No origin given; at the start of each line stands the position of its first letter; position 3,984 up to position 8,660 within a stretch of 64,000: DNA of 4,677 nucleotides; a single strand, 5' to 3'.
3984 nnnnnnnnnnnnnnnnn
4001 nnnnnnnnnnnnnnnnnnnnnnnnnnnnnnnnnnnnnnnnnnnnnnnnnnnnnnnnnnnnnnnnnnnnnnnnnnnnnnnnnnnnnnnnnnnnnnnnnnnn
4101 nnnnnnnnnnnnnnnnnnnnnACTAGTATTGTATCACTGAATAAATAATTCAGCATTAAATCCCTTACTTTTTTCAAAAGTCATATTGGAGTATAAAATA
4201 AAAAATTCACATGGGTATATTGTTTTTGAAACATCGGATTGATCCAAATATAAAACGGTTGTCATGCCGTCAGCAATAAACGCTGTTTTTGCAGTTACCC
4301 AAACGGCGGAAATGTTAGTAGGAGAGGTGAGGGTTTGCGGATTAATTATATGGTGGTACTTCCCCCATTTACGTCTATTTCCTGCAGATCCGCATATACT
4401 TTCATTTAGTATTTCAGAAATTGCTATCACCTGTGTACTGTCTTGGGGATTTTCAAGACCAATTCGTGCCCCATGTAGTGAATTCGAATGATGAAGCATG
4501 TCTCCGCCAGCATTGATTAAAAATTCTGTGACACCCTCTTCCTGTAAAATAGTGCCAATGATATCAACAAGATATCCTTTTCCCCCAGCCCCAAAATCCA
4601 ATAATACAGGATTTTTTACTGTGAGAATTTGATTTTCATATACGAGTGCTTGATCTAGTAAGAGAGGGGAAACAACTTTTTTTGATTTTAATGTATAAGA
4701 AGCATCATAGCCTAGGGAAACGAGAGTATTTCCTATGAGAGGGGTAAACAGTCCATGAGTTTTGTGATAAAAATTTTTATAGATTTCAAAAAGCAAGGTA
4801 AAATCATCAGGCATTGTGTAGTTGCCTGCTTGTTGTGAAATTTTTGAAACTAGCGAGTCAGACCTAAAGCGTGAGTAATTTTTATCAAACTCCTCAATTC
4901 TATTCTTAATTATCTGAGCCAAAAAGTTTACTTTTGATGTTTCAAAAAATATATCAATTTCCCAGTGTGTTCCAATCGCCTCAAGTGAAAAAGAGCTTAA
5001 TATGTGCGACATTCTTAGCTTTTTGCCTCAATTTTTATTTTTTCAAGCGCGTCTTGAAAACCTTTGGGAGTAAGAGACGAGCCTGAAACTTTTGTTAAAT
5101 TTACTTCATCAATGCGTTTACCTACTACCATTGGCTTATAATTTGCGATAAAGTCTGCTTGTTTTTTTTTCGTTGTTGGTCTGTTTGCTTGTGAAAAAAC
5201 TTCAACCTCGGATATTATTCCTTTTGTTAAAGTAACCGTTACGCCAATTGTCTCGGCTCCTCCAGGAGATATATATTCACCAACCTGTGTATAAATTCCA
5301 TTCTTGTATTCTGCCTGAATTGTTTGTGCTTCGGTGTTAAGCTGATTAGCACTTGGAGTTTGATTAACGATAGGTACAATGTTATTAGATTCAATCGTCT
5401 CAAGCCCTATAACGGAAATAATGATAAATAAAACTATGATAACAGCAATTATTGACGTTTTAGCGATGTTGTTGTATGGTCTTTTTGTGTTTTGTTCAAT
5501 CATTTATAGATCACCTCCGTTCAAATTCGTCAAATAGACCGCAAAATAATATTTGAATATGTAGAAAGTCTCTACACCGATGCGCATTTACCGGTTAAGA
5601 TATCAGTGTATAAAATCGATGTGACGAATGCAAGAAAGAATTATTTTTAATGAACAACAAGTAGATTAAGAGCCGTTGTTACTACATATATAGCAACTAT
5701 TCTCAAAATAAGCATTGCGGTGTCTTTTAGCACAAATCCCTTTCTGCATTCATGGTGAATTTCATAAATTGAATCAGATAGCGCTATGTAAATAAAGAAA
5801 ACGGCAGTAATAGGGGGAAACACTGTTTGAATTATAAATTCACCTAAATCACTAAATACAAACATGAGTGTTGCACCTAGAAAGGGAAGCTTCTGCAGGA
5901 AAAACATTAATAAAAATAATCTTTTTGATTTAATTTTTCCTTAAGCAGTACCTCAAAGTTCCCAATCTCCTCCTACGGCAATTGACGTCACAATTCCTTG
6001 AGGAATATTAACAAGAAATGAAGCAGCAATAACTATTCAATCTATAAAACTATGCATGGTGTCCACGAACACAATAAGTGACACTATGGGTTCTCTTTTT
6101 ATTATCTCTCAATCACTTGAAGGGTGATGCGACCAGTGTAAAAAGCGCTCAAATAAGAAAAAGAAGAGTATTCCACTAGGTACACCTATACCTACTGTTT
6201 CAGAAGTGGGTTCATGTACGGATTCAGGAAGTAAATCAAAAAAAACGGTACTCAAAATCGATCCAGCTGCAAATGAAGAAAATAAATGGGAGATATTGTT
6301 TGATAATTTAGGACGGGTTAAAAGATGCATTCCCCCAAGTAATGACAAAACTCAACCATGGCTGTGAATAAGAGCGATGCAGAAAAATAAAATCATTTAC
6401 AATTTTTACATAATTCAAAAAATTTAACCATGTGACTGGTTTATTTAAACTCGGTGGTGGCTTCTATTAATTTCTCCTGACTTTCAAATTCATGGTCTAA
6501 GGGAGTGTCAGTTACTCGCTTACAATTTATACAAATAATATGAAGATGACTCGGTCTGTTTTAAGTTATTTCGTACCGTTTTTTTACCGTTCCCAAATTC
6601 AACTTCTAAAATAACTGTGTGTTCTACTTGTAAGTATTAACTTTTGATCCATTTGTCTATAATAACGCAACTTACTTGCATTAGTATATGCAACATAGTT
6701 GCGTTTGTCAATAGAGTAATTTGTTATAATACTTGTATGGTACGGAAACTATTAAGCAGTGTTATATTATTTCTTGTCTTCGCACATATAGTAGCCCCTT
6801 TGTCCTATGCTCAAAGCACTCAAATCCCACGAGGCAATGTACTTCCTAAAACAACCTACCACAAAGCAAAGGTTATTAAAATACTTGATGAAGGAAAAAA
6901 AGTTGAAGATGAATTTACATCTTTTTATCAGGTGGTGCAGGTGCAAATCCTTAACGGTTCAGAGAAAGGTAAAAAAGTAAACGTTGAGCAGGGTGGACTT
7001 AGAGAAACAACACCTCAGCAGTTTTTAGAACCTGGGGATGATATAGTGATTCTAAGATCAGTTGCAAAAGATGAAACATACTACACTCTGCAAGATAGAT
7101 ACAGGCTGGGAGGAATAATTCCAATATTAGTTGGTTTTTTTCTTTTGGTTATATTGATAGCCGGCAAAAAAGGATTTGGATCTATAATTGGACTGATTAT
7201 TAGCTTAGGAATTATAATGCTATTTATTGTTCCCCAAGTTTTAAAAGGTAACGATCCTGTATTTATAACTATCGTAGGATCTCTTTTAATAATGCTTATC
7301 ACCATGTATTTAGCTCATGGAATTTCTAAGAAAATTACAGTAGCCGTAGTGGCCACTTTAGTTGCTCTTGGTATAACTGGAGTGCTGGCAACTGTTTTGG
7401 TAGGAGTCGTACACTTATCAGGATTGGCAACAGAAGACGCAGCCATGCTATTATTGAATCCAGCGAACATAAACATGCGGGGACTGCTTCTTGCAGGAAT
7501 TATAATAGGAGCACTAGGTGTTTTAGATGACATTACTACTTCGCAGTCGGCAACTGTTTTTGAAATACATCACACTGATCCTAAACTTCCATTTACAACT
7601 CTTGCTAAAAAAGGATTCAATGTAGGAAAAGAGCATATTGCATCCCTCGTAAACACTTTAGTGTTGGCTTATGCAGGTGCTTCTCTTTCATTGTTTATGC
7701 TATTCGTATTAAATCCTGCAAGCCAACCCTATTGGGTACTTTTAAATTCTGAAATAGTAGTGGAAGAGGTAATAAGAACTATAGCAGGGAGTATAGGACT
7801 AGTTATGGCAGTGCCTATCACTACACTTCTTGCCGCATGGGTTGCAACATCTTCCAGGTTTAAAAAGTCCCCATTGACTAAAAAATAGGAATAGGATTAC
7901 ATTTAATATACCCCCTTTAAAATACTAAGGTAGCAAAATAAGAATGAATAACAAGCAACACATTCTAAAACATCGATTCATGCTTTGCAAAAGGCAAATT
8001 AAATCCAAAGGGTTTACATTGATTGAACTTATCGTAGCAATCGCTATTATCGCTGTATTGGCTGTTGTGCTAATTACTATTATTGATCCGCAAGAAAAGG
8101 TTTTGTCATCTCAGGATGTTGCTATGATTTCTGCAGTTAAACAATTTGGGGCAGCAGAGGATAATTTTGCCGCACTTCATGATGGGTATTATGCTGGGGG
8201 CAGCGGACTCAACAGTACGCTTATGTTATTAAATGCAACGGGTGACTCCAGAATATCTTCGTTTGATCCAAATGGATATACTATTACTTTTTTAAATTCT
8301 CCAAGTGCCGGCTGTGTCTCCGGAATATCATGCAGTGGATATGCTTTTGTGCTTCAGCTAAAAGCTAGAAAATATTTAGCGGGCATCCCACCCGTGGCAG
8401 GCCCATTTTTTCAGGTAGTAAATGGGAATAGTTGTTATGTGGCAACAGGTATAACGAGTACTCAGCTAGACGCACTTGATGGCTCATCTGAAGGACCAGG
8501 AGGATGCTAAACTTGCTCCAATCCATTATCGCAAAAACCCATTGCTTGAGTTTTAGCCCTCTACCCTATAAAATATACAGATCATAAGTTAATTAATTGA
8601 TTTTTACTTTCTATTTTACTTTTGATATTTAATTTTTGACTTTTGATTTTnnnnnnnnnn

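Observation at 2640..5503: Minimal Rnf/Nqr-like flavin electron-transfer operon: RnfD/NqrB-like membrane domain fused to an NqrF-like NAD(P)H:FAD domain, plus ApbE and an extracytoplasmic FMN-binding protein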

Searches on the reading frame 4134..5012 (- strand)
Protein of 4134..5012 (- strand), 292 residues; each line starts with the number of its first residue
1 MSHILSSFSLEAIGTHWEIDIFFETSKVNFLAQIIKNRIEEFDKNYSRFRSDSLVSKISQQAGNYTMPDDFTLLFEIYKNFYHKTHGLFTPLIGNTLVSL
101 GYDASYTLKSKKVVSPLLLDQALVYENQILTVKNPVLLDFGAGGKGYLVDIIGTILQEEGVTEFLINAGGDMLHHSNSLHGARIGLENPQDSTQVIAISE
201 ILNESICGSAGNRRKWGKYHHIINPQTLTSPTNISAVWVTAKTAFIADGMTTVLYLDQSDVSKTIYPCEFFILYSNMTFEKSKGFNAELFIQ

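Call 3: search_protein_families(library=pfam, proteins=[window:4134-5012:-], max_evalue=1)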
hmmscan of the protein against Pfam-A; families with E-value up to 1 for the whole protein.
window:4134-5012:- (292 aa): 2 families
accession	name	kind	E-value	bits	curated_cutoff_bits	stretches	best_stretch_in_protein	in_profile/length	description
PF02424.20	ApbE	-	4.8e-40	138.2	25.6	1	14-258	2-247/266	ApbE family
PF18355.7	DUF5607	-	0.023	15.6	25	1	149-172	17-39/65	Domain of unknown function (DUF5607)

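Call 4: search_protein_families(library=ncbifam, proteins=[window:4134-5012:-], max_evalue=1)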
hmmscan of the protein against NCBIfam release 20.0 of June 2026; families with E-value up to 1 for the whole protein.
window:4134-5012:- (292 aa): 1 family
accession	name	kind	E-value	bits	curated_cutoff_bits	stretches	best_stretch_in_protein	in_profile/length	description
NF007774.0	PRK10461.1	equivalog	3.4e-13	49.2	498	2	137-274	180-325/351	FAD:protein FMN transferase ApbE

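Call 42: search_solved_structures(query=window:4134-5012:-, max_evalue=0.001, show_alignments=3)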
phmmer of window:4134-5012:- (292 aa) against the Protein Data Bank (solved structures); distinct sequences matched with E-value up to 0.001: 13.
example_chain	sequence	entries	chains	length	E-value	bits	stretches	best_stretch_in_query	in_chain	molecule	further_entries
3pnd_A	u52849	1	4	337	2.5e-09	40.4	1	136-262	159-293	Thiamine biosynthesis lipoprotein ApbE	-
4xgw_A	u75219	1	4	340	3e-09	40.1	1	136-271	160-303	FAD:protein FMN transferase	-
1vrm_A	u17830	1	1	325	3.2e-09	40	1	12-255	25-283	hypothetical protein TM1553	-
2o18_A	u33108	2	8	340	1.1e-08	38.3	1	136-271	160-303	Thiamine biosynthesis lipoprotein apbE | FAD:protein FMN transferase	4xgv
7esa_A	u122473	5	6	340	2.5e-08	37.1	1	51-255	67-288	FAD:protein FMN transferase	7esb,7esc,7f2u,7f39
4xgx_A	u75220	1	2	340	2.6e-08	37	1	136-271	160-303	FAD:protein FMN transferase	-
6nxi_A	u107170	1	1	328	1.4e-07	34.6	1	37-255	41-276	FAD:protein FMN transferase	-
5mgy_H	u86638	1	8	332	3.3e-07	33.4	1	40-255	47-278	FAD:protein FMN transferase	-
4xdt_A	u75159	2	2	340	2.5e-06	30.5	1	32-256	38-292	FAD:protein FMN transferase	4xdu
6nxj_A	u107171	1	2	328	3.3e-06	30.1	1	37-255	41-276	FAD:protein FMN transferase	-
4ifu_A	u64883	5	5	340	1.6e-05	27.9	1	35-256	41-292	FAD:protein FMN transferase | Thiamine biosynthesis lipoprotein ApbE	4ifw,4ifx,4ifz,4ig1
7mgt_A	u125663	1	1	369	2.1e-05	27.5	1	35-256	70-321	FAD:protein FMN transferase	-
4xdr_A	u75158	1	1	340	0.00015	24.7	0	35-254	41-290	FAD:protein FMN transferase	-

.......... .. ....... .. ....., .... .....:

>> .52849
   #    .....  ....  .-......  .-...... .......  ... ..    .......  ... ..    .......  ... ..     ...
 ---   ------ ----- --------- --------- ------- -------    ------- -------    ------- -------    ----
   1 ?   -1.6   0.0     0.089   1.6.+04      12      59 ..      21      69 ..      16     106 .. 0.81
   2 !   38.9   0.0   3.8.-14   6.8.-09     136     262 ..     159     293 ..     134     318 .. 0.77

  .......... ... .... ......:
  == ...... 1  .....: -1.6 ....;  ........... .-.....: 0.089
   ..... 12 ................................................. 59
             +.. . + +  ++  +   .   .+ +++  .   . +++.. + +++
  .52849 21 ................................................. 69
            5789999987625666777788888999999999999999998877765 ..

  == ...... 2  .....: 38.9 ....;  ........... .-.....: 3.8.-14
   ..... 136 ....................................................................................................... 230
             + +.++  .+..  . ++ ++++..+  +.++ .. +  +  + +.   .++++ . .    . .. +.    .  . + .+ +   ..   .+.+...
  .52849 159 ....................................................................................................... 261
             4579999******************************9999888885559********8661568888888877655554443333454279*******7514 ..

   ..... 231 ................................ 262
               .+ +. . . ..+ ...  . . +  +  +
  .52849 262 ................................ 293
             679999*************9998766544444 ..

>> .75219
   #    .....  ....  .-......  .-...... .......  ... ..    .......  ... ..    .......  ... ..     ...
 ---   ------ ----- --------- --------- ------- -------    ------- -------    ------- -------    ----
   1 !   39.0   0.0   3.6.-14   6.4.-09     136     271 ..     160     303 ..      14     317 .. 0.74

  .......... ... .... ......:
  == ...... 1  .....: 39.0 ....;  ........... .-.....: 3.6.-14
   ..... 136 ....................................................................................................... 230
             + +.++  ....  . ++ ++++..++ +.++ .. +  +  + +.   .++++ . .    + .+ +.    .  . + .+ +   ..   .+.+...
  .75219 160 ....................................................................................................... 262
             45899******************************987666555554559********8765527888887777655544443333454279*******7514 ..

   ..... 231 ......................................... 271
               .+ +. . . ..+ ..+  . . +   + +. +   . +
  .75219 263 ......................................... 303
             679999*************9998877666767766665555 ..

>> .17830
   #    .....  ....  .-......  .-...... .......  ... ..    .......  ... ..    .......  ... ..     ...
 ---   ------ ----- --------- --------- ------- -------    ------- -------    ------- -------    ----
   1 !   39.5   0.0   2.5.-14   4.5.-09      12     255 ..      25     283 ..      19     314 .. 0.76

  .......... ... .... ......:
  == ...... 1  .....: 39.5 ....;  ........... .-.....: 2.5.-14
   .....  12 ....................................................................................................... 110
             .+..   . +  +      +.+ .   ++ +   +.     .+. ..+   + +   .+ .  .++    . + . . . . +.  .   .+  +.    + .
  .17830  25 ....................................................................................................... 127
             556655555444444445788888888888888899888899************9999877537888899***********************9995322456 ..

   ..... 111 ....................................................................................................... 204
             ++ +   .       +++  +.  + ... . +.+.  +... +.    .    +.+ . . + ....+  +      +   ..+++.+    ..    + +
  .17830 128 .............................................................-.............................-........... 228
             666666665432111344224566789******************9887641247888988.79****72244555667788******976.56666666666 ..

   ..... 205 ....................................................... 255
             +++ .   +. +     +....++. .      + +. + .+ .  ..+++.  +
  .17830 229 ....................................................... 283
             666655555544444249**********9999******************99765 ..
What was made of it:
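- On ApbE FAD:protein FMN transferase (PF02424): HHIINP and ADGMTT align to HVIDP and ADGWDT/ADALST of solved ApbEs (call 42).
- ApbE catalytic residues are retained (call 42).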

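Call 44: list_cluster_members(proteins=[P0001, P0121, window:4134-5012:-, window:352-1581:-])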
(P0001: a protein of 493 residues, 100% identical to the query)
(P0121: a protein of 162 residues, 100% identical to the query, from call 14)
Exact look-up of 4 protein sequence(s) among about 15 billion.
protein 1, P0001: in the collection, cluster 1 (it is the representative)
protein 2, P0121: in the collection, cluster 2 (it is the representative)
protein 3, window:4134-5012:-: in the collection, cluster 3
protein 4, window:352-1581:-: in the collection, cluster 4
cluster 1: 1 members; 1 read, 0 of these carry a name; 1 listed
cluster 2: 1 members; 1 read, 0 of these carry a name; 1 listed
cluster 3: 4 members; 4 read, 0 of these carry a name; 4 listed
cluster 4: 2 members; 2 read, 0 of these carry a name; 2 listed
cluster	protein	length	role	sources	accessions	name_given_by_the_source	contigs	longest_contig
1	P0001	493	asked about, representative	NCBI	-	-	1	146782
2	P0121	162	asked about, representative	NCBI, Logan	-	-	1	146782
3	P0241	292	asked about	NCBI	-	-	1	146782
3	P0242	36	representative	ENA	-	-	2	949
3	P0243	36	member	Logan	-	-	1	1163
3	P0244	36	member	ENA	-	-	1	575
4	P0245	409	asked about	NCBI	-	-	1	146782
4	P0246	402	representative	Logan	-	-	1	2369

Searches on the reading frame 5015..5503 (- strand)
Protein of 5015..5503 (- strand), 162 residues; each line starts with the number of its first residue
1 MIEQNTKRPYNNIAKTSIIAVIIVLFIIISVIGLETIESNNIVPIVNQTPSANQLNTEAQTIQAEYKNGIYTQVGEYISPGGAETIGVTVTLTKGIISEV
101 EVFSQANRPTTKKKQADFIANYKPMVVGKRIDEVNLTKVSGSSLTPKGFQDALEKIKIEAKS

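Call 3: search_protein_families(library=pfam, proteins=[window:5015-5503:-], max_evalue=1)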
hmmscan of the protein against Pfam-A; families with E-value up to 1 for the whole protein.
window:5015-5503:- (162 aa): 3 families
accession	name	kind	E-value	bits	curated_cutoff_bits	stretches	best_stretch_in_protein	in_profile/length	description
PF04205.19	FMN_bind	-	0.0004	21.4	22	1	84-155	4-74/77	FMN-binding domain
PF13624.11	SurA_N_3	-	0.051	13.9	27.2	1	13-106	12-101/162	SurA-like N-terminal domain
PF13786.12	DUF4179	-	0.059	14.2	30.1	1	12-97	5-81/94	Domain of unknown function (DUF4179)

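Call 4: search_protein_families(library=ncbifam, proteins=[window:5015-5503:-], max_evalue=1)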
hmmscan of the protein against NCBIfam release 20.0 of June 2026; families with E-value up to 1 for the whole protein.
window:5015-5503:- (162 aa): 0 families

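Call 14: find_homologous_proteins(query=window:5015-5503:-, max_evalue=0.001)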
Query window:5015-5503:- (162 aa): 162 proteins with E <= 0.001 among 206 candidates; the best 120 are listed.
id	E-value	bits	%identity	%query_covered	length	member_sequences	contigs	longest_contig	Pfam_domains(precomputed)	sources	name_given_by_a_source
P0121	3.1e-94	330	100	100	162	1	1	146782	-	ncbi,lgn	-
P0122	5.2e-47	177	59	80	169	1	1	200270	-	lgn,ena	-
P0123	6.7e-47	177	58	100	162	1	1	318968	-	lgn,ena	-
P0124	1.5e-46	176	57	100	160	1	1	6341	PF04205.20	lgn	-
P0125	6.6e-44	167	65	72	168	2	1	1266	-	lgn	-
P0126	1.8e-40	156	60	77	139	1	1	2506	-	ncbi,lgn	-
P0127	1.4e-39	153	72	60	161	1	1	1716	-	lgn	-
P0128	1.4e-38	150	61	77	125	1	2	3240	-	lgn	-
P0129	2.2e-38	149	65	62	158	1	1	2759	-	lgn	-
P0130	3.3e-38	149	61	77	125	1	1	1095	-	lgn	-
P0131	3.3e-38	149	61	70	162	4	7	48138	-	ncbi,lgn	-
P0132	9.0e-38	147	48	90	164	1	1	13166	-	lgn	-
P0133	1.3e-37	147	51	90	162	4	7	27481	-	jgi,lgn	jgi:uncharacterized protein YxeA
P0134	2.0e-36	143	61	72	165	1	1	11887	-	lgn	-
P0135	2.0e-35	140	59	75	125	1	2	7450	-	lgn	-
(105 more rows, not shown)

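Call 50: predict_structure(alignment_id=A1)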
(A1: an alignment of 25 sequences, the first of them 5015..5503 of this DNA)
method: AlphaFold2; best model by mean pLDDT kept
length: 162 residues; sequences in the alignment: 25
mean_pLDDT: 76.9   pTM: 0.60
mean pLDDT of the five models: 76.9, 76.2, 75.8, 75.1, 74.1
residues with pLDDT >= 90: 88; 70-90: 14; 50-70: 21; < 50: 39
segments of 3 or more residues with pLDDT < 50: 3-12, 36-61
pLDDT, mean of each block of 10 residues (from residue 1): 44 52 69 48 40 43 79 96 96 97 95 95 96 89 89 97 93
secondary structure, 60 per line:
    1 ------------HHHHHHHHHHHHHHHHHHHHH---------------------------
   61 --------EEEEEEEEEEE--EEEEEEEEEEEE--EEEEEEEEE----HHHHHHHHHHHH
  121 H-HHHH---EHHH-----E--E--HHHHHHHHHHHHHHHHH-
elements in order: H13-33 E69-79 E82-93 E96-104 H109-121 H123-126 H145-161

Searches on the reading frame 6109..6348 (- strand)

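Call 3: search_protein_families(library=pfam, proteins=[window:6109-6348:-], max_evalue=1)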
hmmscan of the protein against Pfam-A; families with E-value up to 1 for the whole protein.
window:6109-6348:- (79 aa): 1 family
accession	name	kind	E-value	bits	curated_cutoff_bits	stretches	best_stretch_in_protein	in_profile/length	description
PF02535.28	Zip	-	3.9e-10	39.9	35.1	1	2-75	15-101/323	ZIP Zinc transporter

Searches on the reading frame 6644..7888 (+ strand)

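Call 3: search_protein_families(library=pfam, proteins=[window:6644-7888:+], max_evalue=1)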
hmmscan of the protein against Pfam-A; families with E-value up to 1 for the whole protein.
window:6644-7888:+ (414 aa): 2 families
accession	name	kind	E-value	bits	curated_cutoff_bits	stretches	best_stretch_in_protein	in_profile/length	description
PF07907.16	YibE_F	-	9.5e-71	238.6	27.2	1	161-399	4-241/241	YibE/F-like protein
PF25258.1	DUF7859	-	0.47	10.8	27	1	202-223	10-31/49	Family of unknown function (DUF7859)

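Call 64: search_protein_families(library=ncbifam, max_evalue=0.001, proteins=[window:6644-7888:+])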
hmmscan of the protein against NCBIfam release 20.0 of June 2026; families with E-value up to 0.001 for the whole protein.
window:6644-7888:+ (414 aa): 0 families

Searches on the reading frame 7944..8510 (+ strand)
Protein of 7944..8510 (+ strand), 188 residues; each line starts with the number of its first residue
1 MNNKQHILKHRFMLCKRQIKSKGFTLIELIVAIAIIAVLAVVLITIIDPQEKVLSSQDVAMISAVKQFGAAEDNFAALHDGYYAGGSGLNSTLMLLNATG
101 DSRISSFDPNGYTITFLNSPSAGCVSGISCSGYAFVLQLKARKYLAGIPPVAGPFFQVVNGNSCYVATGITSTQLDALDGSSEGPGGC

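Call 62: search_protein_families(library=pfam, max_evalue=0.0001, proteins=[window:7944-8510:+])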
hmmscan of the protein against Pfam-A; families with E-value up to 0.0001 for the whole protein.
window:7944-8510:+ (188 aa): 1 family
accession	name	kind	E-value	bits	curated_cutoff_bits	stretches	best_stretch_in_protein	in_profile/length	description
PF07963.17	N_methyl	-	3.4e-08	33.2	21.2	1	20-43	3-26/27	Prokaryotic N-terminal methylation motif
